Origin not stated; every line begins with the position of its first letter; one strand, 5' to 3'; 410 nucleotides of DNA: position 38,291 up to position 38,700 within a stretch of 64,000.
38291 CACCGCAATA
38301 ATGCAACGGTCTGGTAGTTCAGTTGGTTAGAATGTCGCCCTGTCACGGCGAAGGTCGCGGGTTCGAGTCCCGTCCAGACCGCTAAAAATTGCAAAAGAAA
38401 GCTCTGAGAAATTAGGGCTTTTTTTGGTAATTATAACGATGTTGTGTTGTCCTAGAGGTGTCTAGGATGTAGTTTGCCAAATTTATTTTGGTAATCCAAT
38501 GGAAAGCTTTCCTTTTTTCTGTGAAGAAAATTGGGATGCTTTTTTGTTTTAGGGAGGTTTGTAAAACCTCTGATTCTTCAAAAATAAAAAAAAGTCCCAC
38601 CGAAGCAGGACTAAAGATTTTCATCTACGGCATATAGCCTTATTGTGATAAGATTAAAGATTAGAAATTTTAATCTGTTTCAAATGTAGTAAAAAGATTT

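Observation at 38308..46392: Complete CRISPR-Cas9 module bracketed by ~154-bp direct repeats next to tRNA-Asp, with no recombinase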

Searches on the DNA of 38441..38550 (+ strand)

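Call 40: build_rna_model(alignment_id=A3, structure=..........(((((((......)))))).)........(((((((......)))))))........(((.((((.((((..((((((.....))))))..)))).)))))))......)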
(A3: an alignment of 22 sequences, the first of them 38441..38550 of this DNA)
Model R1 built from alignment A3 (22 sequences, 119 columns); structure: as given.
model positions 110; base pairs 31; branch points 2; effective number of sequences 1.2; information 0.59 bits per position. Calibrated on 0.2 Mb of random sequence (short: E-values are rough).
structure used (alignment columns):
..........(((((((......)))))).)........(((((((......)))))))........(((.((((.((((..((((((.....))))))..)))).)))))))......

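Call 41: search_with_rna_model(model_id=R1, source=window, max_evalue=1, filters=off)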
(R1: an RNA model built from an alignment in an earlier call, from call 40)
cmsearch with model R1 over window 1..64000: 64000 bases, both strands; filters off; matches with E-value up to 1: 23.
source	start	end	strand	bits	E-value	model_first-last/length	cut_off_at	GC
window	38441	38550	+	109.1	3.4e-22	1-110/110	no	0.35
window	47941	48051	+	95.8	3e-19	1-110/110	no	0.32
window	46270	46380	+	93.9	8e-19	1-110/110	no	0.33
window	49871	49963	+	42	2.7e-07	1-110/110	no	0.24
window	44827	44932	+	27.1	0.00053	1-110/110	no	0.28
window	38493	38594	-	23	0.0042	1-110/110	no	0.3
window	63346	63451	-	22.7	0.005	1-110/110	no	0.33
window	49916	49955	-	19.3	0.028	63-102/110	no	0.28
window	57115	57189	+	19.2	0.029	1-110/110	no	0.21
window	54461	54543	+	18.3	0.048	1-110/110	no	0.27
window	57140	57186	-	17.9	0.058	58-104/110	no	0.19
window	50148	50245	+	17.4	0.075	1-110/110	no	0.31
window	61637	61708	+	16.4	0.12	1-110/110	no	0.28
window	43930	44003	+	16.3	0.13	1-110/110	no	0.3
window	28048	28140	+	15.6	0.18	1-110/110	no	0.28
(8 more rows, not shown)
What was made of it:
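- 38409..38562 (+): E(L), the tRNA-proximal copy of the repeat. The RNA-model match is 38441-38550: single-stranded GUUGUGUUG, hairpin P1, GUAGU, hairpin P2, CCAAUGG box, a long interrupted terminator hairpin, then a U-tract. Call 41 (109 bits).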

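Call 44: search_with_rna_model(model_id=R1, sources=[L140, L141, L142, L143, L144, L145, L146, L147, L148, L149, L150, L151, L152, L153, L154, L155, L156, L157, L158, L159, L160, L161, L162, L163, L164, L165, L166, L167, L168, L169, L170, L171, L172, L173, L174, L175, L176, L177, L178, L179, L180, L181, L182, L183, L184, L185, L186, L187, L188, L189, L190, L191, L192, L193, L194, L195, L196, L197, L198, L199, L200, L201, L202, L203, L204, L205, L206, L207, L208, L209, L210, L211, L212, L213, L214], max_evalue=0.01)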
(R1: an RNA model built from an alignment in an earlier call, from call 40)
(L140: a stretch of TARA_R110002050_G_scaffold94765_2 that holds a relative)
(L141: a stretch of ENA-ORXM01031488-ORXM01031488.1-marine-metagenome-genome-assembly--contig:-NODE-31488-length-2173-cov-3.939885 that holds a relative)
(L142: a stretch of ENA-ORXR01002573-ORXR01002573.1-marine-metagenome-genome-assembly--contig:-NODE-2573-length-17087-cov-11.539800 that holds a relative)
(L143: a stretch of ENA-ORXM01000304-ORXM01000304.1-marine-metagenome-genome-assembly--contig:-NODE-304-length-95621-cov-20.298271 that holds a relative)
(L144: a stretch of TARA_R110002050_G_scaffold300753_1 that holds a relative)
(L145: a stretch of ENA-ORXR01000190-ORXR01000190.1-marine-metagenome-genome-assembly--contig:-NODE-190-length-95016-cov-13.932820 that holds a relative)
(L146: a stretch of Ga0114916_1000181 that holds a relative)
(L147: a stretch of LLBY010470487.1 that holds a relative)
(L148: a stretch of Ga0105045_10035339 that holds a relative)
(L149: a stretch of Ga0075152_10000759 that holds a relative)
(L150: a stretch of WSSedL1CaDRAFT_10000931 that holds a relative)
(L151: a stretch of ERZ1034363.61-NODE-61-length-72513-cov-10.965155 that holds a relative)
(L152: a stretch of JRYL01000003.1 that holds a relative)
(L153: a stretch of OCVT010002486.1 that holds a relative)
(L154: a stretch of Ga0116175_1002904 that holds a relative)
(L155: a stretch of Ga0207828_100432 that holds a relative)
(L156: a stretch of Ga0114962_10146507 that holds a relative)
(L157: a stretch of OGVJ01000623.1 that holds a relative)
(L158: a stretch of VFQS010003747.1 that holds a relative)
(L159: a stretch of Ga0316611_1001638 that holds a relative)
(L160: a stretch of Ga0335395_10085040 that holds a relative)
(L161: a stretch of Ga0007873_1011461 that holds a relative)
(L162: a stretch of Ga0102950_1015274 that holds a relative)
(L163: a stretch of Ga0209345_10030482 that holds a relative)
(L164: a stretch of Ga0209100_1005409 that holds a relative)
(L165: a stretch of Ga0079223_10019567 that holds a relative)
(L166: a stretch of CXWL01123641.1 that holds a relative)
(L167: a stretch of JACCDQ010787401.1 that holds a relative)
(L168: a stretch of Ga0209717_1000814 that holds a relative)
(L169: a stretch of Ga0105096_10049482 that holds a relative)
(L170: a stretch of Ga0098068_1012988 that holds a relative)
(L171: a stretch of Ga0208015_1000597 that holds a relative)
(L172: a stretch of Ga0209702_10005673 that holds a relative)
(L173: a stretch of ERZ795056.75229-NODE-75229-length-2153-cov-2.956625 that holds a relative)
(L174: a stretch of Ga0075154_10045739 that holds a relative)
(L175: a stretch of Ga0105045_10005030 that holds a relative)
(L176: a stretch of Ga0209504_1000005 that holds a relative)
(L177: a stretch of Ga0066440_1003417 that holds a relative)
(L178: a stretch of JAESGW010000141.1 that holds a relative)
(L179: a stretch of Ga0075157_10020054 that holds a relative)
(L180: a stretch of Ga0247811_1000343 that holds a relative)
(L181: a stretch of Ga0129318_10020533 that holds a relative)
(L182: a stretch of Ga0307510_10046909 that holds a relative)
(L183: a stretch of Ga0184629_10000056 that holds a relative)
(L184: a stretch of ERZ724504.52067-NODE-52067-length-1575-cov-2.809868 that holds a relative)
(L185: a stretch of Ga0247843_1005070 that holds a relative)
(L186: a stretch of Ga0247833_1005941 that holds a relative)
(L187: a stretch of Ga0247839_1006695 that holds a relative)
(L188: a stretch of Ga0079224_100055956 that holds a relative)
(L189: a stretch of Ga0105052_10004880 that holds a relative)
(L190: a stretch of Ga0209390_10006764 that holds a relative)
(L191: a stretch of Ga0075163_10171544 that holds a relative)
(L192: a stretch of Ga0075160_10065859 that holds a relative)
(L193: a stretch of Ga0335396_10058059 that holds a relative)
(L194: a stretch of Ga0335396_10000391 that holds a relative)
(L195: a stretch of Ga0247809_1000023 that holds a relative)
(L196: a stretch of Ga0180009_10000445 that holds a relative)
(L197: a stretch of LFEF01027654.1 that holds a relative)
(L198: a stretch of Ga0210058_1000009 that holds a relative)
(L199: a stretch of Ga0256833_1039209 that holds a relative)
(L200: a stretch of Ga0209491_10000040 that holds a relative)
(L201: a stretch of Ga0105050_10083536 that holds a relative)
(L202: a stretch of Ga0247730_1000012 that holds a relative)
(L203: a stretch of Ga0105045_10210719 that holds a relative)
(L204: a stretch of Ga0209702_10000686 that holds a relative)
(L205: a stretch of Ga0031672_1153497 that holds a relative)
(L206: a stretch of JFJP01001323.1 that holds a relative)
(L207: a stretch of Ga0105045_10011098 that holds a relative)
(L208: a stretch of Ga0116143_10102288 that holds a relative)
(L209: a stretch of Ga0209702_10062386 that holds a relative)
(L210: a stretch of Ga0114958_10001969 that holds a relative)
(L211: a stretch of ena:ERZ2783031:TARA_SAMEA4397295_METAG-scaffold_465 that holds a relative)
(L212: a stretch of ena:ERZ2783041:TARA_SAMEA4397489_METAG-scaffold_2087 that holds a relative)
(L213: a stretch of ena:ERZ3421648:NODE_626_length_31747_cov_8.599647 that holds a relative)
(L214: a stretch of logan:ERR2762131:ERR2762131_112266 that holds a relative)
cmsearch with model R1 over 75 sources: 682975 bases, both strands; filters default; matches with E-value up to 0.01: 9.
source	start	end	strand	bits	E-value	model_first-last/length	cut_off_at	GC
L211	9754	9865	+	121.2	7.9e-24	1-110/110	no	0.33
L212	1227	1338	+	121.2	7.9e-24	1-110/110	no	0.33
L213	9754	9865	+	121.2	7.9e-24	1-110/110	no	0.33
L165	3348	3450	-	29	0.0021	1-110/110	no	0.32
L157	1851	1955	-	28.7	0.0024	1-110/110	no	0.3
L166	2576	2680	-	28.6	0.0026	1-110/110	no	0.3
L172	11422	11524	-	28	0.0036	1-110/110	no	0.29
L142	10861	10966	-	26.9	0.0061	1-110/110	no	0.3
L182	2187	2292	-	26.9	0.0061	1-110/110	no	0.3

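Call 45: search_with_rna_model(model_id=R1, sources=[L020, L021, L022, L023, L024, L025, L026, L027, L028, L029, L030, L031, L032, L033, L034, L035, L036, L037, L038, L039, L040, L041, L042, L043, L044, L045, L046, L047, L048, L049, L050, L051, L052, L053, L054, L055, L056, L057, L058, L059, L060, L061, L062, L063, L064, L065, L066, L067, L068, L069, L070, L071, L072, L073, L074, L075, L076, L077, L078, L079, L080, L081, L082, L083, L084, L085, L086, L087, L088, L089, L090, L091, L092, L093, L094, L095, L096, L097, L098, L099, L100, L101, L102, L103, L104, L105, L106, L107, L108, L109, L110, L111, L112, L113, L114, L115, L116, L117, L118, L119], max_evalue=0.001, make_alignment=true)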
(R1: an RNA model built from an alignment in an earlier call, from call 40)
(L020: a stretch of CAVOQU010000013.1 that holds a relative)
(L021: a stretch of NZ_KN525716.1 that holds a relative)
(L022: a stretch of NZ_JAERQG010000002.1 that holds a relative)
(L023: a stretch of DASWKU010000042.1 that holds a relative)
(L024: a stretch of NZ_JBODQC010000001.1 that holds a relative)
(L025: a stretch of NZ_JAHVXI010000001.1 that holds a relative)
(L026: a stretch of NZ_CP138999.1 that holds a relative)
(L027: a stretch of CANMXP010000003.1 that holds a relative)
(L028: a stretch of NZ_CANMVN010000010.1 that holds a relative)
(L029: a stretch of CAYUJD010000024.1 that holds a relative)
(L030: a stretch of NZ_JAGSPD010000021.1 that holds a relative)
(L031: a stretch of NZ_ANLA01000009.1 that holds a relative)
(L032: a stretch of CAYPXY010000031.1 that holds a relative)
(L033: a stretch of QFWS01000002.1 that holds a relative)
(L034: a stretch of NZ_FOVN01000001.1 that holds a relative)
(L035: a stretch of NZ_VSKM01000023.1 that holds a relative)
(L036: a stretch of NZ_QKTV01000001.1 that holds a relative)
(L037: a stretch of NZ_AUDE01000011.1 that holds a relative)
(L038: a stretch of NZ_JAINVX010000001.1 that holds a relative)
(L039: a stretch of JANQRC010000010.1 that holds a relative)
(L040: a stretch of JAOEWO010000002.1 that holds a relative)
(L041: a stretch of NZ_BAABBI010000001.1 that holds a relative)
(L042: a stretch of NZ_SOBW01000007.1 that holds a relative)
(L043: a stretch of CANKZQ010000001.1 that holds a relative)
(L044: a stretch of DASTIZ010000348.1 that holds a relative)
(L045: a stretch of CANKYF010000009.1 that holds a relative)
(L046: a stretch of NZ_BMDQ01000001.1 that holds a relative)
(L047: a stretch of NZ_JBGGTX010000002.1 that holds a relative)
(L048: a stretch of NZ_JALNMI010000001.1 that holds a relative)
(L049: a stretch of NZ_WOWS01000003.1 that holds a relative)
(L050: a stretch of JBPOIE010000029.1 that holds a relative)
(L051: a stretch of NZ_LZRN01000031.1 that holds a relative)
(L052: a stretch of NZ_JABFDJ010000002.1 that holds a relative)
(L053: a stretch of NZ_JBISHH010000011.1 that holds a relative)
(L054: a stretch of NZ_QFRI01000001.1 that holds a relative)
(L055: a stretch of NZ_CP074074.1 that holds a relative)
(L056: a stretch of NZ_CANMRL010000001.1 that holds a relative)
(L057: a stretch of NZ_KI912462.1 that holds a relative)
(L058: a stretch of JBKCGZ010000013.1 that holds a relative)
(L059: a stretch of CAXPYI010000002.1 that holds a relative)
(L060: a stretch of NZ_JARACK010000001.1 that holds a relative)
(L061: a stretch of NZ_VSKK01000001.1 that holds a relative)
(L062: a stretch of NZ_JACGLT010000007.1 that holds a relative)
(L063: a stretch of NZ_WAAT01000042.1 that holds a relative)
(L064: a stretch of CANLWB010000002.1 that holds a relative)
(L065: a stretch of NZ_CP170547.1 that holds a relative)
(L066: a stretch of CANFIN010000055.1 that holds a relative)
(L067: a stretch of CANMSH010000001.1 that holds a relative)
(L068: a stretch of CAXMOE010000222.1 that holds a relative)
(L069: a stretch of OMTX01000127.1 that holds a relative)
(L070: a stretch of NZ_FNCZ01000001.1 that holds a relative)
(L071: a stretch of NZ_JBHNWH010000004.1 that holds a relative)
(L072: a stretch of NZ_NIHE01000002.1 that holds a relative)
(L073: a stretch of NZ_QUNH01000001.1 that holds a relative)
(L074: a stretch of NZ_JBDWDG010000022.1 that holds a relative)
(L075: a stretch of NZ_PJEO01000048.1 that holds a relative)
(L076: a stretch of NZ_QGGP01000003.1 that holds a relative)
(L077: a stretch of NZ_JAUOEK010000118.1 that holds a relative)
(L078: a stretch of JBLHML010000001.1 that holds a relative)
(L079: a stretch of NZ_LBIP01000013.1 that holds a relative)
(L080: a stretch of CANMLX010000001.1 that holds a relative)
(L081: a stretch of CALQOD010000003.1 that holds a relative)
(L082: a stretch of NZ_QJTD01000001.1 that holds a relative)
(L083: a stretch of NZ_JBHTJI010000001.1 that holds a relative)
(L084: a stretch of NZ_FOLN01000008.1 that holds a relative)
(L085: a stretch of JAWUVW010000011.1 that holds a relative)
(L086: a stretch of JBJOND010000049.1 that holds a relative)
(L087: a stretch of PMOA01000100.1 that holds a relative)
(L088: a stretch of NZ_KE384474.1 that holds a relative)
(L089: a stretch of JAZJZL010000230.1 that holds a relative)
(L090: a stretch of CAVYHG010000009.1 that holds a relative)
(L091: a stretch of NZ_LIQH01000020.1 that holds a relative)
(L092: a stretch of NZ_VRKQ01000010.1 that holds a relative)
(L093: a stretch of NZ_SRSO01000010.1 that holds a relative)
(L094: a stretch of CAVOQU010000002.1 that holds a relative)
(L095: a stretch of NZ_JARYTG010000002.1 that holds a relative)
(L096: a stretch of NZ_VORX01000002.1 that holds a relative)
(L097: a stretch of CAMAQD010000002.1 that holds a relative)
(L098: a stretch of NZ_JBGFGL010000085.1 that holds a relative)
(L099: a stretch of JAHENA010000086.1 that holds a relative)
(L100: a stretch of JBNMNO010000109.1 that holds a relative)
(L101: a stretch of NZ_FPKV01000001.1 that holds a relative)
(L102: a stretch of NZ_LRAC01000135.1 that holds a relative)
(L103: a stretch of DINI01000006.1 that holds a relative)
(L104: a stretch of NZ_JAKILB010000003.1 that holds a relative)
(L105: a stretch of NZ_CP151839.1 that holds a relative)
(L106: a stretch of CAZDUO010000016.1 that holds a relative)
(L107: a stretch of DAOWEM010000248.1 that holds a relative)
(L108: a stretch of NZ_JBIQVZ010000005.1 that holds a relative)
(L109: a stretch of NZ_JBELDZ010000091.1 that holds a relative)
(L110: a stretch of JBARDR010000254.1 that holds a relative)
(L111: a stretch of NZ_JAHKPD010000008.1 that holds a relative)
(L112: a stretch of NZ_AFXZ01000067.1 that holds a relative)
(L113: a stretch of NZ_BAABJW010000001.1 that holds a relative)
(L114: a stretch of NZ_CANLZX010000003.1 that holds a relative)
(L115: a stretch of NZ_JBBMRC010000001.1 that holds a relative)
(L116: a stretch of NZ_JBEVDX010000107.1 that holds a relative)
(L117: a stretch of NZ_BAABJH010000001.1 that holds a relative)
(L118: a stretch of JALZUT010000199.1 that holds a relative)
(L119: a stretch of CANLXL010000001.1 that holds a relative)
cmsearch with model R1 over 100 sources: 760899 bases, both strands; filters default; matches with E-value up to 0.001: 88.
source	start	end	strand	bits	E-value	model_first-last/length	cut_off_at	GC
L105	6472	6581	-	129.1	1.5e-25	1-110/110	no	0.34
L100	362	471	-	128.4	2.2e-25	1-110/110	no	0.34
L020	5729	5838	+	127.7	3.1e-25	1-110/110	no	0.35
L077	4254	4362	-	123.7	2.4e-24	1-110/110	no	0.34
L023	4945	5055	-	123.2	3.1e-24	1-110/110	no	0.35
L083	3394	3504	-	122.9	3.6e-24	1-110/110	no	0.35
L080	2523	2631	+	122.8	3.8e-24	1-110/110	no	0.34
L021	5426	5537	-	121.6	7.2e-24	1-110/110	no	0.33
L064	6348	6457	+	120.2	1.4e-23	1-110/110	no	0.33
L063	5204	5315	-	119.9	1.7e-23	1-110/110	no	0.35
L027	4453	4562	+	119.8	1.8e-23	1-110/110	no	0.36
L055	4962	5070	+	119.3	2.2e-23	1-110/110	no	0.34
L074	5205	5314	-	117.7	5.2e-23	1-110/110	no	0.37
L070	3395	3506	+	117.1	6.9e-23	1-110/110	no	0.35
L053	171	283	-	115.5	1.5e-22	1-110/110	no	0.34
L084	3882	3993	+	115.1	1.9e-22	1-110/110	no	0.36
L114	4270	4377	-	114.8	2.3e-22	1-110/110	no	0.36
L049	1070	1178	+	114.7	2.4e-22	1-110/110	no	0.34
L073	6490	6601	+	113.7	4e-22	1-110/110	no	0.34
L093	579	691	-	112.8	6.2e-22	1-110/110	no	0.35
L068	853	966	-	110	2.6e-21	1-110/110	no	0.35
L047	1169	1278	-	109.3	3.8e-21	1-110/110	no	0.4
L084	4190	4301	+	109.2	4e-21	1-110/110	no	0.31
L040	4751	4865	+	108.8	4.9e-21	1-110/110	no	0.3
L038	105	219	+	105.3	2.9e-20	1-110/110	no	0.37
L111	1302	1425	+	101.4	2.1e-19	1-110/110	no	0.39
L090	4312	4425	+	100.6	3.2e-19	1-110/110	no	0.33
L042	7574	7693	-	99.7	5.1e-19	1-110/110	no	0.32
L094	7424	7536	-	98.3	1e-18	1-110/110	no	0.3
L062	6806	6929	+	97.9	1.3e-18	1-110/110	no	0.4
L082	7751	7864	-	97.6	1.5e-18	1-110/110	no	0.35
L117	1151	1262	-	97.2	1.8e-18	1-110/110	no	0.35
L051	3480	3599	-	96.7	2.3e-18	1-110/110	no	0.36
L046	624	740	-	94.7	6.6e-18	1-110/110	no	0.34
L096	6690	6809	+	94.2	8.2e-18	1-110/110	no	0.34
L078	6490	6605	+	93.6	1.1e-17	1-110/110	no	0.33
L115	1096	1210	+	91.9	2.6e-17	1-110/110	no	0.34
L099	3802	3941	-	91.3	3.7e-17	1-110/110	no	0.36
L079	216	326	+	91.2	3.8e-17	1-110/110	no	0.43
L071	1689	1802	+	88.1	1.9e-16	1-110/110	no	0.36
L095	6041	6160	-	87.8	2.2e-16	1-110/110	no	0.33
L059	5951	6067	-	87.2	3e-16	1-110/110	no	0.33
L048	2282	2400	-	84.5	1.2e-15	1-110/110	no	0.39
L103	4223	4341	-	83.5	2e-15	1-110/110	no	0.36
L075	1333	1430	+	82.2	3.9e-15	1-110/110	no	0.38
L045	3434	3555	+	81.8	4.7e-15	1-110/110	no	0.34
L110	3693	3785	-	81.7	5e-15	21-110/110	5'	0.35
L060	6613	6734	-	81.5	5.4e-15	1-110/110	no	0.32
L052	5737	5855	-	80.4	9.3e-15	1-110/110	no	0.34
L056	3330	3446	-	79.3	1.6e-14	1-110/110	no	0.36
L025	561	677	-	79.3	1.6e-14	1-110/110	no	0.35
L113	6799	6905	+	78.8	2.1e-14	1-110/110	no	0.32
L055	6178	6281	+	78.4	2.6e-14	1-110/110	no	0.4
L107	1350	1475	-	78.2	3e-14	1-110/110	no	0.33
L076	2849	2956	+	77.2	4.9e-14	1-110/110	no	0.32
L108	6448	6544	+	77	5.5e-14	1-110/110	no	0.37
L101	5384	5489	-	76.6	6.7e-14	1-110/110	no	0.32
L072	7835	7940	-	76.3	7.8e-14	1-110/110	no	0.29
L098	6093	6211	+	75.7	1e-13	1-110/110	no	0.34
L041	1869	1974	-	75.3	1.3e-13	1-110/110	no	0.33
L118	4328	4447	-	74.8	1.6e-13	1-110/110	no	0.31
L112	5282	5387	+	74.7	1.7e-13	1-110/110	no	0.31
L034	3092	3197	-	74.2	2.2e-13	1-110/110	no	0.31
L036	6652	6769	+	73.3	3.5e-13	1-110/110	no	0.36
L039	7635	7735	-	72.7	5e-13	1-110/110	no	0.46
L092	5896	6001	-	72.4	5.8e-13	1-110/110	no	0.28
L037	468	595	+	72.3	5.9e-13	1-110/110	no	0.35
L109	62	166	+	71.8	7.8e-13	1-110/110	no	0.29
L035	5921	6037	+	71.8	7.8e-13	1-110/110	no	0.35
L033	527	633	+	71.5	9.2e-13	1-110/110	no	0.3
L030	2465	2561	+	70.2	1.7e-12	1-110/110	no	0.36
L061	7399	7505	+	70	1.9e-12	1-110/110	no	0.33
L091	6182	6312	+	70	2e-12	1-110/110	no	0.36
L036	4476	4605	+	68.1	5.1e-12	1-110/110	no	0.37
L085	3430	3579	-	66.8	1e-11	1-110/110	no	0.41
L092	3428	3529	-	66.5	1.2e-11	1-110/110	no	0.29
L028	5231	5372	-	66.4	1.2e-11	1-110/110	no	0.39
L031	5824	5966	-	65.2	2.2e-11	1-110/110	no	0.36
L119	5475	5587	-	63.9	4.3e-11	1-110/110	no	0.33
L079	7827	7924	+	53.5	8.6e-09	1-110/110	no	0.32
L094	6896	6987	-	53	1.1e-08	1-110/110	no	0.27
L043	3610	3704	-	52.6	1.4e-08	1-110/110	no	0.34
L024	7648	7714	+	51.4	2.6e-08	1-110/110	no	0.28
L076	3106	3209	+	50.5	4e-08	1-110/110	no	0.39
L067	2434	2527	-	49.4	7e-08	1-110/110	no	0.33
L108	7137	7244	+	45.8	4.6e-07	1-110/110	no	0.26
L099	5835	5919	-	42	3.1e-06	1-110/110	no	0.35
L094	2923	2956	-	31.8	0.00058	66-99/110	no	0.32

Alignment A4: 88 matches aligned to the model, 226 columns, each read 5' to 3' on its own strand. Consensus structure (alignment columns), stored with it:
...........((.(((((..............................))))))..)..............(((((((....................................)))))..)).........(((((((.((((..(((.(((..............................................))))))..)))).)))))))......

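Call 63: search_with_rna_model(model_id=R1, sources=[L215, L216, L217, L218, L219, L220, L221, L120, L121, L122, L123, L124, L125, L126, L127, L128, L129, L130, L131, L132, L133, L134, L135, L136, L137, L138, L139], max_evalue=0.01)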
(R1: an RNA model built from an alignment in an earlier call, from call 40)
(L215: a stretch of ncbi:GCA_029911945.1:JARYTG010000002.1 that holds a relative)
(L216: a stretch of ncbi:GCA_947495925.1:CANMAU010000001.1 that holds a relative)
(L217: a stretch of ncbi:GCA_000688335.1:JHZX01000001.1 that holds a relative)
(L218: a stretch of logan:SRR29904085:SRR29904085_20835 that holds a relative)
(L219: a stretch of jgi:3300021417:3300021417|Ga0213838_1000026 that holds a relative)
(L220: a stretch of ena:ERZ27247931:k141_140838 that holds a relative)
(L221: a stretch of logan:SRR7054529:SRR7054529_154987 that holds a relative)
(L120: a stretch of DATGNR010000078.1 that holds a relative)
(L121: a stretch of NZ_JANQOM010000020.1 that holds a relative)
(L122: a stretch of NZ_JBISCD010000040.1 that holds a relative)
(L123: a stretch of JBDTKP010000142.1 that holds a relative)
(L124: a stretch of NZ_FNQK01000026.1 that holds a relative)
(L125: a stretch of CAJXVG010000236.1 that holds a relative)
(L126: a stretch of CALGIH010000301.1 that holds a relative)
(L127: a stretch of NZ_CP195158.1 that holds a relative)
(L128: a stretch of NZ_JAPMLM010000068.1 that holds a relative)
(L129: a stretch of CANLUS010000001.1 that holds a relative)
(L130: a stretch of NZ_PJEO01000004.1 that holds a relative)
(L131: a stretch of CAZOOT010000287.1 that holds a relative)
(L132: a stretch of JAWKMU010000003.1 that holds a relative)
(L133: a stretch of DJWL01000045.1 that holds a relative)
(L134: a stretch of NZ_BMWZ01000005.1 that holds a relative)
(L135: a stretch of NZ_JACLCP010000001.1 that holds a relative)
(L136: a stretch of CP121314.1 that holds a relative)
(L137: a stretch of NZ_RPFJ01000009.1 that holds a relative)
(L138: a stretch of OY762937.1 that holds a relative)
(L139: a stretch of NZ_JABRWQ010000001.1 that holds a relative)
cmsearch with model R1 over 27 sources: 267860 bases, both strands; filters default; matches with E-value up to 0.01: 28.
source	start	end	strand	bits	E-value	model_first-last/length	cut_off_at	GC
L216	9798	9907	+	129.4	4.7e-26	1-110/110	no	0.34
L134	4361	4468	+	119.4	7.7e-24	1-110/110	no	0.35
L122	621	732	+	116.1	4.1e-23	1-110/110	no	0.32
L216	13741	13851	+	113.1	1.9e-22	1-110/110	no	0.34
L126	2096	2219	-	111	5.5e-22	1-110/110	no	0.35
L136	1527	1634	+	110.7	6.6e-22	1-110/110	no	0.37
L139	4310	4418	-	110.3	7.8e-22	1-110/110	no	0.33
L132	3541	3684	+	100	1.5e-19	1-110/110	no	0.34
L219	9767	9884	+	90.4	2e-17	1-110/110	no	0.31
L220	4781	4898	+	90.4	2e-17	1-110/110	no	0.31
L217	8344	8457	+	90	2.5e-17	1-110/110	no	0.4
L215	9497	9616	+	87.8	7.7e-17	1-110/110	no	0.33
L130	6840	6937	+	82.2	1.4e-15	1-110/110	no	0.38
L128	762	880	-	81.6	1.9e-15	1-110/110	no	0.32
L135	4903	5021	+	79.3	5.9e-15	1-110/110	no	0.36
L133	3539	3635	+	76.4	2.6e-14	1-110/110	no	0.35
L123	7904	7998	-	75.8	3.4e-14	1-110/110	no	0.39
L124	321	436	-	73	1.5e-13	1-110/110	no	0.34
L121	541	683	+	72.5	1.9e-13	1-110/110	no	0.38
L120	5280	5385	-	72.1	2.3e-13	1-110/110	no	0.36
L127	101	207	+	70.4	5.5e-13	1-110/110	no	0.3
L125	4059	4140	-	63.8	1.6e-11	29-110/110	5'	0.34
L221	1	59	+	61.8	4.4e-11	52-110/110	5'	0.29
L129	3223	3316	-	55.4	1.2e-09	1-110/110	no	0.34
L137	5112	5203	-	47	8.6e-08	1-110/110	no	0.29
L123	6247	6358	-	34.6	4.8e-05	1-110/110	no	0.36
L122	1134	1199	+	30.3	0.00044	1-110/110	no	0.23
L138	1313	1386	+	28.2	0.0013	1-110/110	no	0.38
